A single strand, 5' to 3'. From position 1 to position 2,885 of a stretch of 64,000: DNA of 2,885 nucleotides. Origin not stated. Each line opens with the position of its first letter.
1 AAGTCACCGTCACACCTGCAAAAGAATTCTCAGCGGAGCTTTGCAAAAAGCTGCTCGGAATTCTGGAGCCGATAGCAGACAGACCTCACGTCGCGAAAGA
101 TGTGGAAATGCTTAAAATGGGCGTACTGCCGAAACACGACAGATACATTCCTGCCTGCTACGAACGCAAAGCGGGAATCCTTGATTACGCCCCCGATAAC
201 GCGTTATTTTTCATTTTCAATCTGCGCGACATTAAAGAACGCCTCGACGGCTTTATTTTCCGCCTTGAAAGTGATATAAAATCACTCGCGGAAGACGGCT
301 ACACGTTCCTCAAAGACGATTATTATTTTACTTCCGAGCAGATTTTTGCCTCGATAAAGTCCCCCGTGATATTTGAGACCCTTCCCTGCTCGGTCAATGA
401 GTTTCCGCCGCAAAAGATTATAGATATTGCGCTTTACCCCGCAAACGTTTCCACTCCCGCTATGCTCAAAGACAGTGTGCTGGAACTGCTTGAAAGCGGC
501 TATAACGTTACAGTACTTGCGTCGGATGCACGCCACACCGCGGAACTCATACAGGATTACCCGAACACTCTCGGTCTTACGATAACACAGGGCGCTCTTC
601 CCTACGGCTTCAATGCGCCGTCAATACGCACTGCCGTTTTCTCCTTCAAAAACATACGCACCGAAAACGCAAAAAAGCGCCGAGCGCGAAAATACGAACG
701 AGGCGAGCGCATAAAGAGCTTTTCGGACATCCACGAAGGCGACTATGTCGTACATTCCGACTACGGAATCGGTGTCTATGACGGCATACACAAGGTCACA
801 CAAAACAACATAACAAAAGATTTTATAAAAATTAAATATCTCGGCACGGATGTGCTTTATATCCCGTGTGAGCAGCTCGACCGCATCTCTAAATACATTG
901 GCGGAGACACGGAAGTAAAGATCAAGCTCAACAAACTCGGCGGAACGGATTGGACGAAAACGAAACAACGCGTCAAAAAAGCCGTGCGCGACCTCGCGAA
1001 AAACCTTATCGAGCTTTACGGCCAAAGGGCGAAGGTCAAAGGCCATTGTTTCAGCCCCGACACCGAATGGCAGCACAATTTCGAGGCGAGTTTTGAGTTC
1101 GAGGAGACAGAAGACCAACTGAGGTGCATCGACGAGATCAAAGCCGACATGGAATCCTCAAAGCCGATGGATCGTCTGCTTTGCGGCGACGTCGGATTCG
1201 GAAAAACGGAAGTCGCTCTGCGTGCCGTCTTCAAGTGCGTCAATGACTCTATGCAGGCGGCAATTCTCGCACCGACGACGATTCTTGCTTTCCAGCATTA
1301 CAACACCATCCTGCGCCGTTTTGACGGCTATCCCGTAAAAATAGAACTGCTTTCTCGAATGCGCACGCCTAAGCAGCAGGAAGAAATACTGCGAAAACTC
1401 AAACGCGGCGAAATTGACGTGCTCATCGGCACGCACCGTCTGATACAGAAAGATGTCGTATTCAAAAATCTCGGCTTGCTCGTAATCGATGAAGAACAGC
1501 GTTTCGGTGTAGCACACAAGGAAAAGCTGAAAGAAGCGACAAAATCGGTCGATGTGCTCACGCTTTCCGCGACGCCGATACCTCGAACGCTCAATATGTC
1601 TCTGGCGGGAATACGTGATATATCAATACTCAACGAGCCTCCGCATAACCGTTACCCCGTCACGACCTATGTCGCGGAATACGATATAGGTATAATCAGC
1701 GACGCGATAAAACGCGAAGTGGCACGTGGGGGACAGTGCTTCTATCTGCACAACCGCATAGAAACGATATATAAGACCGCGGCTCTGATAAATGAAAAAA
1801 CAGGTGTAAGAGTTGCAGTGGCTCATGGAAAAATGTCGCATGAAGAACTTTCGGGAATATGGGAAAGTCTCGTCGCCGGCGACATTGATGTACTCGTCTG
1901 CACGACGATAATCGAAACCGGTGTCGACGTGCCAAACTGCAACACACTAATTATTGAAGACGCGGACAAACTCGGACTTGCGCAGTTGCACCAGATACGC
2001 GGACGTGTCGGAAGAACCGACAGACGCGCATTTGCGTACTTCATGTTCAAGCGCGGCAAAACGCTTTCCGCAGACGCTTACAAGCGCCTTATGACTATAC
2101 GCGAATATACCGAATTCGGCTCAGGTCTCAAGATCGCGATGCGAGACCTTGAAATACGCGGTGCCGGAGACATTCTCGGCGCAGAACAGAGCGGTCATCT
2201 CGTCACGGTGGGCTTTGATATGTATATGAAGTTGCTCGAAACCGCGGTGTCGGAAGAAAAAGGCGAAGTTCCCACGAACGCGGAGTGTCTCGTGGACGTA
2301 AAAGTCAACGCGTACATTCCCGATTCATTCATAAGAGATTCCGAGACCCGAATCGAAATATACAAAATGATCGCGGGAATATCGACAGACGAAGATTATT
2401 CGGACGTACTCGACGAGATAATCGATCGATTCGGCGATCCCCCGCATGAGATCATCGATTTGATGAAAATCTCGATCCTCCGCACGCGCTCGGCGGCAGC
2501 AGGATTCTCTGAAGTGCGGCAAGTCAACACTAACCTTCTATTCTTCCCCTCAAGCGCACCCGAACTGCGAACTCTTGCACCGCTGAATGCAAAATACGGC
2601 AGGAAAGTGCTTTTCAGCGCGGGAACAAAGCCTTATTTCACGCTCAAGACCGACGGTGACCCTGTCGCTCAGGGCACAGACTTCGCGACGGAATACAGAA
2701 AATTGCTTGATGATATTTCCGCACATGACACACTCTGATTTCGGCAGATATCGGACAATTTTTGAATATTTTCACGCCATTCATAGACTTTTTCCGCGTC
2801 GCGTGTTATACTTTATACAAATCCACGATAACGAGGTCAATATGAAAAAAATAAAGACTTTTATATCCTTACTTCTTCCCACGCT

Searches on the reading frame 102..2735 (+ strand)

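Call 84: search_protein_families(library=pfam, proteins=[window:102-2735:+], max_evalue=0.0001)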
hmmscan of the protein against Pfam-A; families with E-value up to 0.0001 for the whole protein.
window:102-2735:+ (878 aa): 5 families
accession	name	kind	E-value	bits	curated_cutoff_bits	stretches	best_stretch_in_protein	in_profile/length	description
PF00270.35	DEAD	-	8.2e-26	91.2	26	1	336-497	1-164/167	DEAD/DEAH box helicase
PF00271.37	Helicase_C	-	5e-24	85.1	23.5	1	536-639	10-109/110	Helicase conserved C-terminal domain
PF03461.20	TRCF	-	1.3e-21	77.2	25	1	734-815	2-83/95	TRCF domain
PF02559.22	CarD_TRCF_RID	-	4e-18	65.7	23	1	211-266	2-57/57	CarD-like/TRCF RID domain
PF04851.21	ResIII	-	2.3e-07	31.3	22.5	1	335-492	4-162/164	Type III restriction enzyme, res subunit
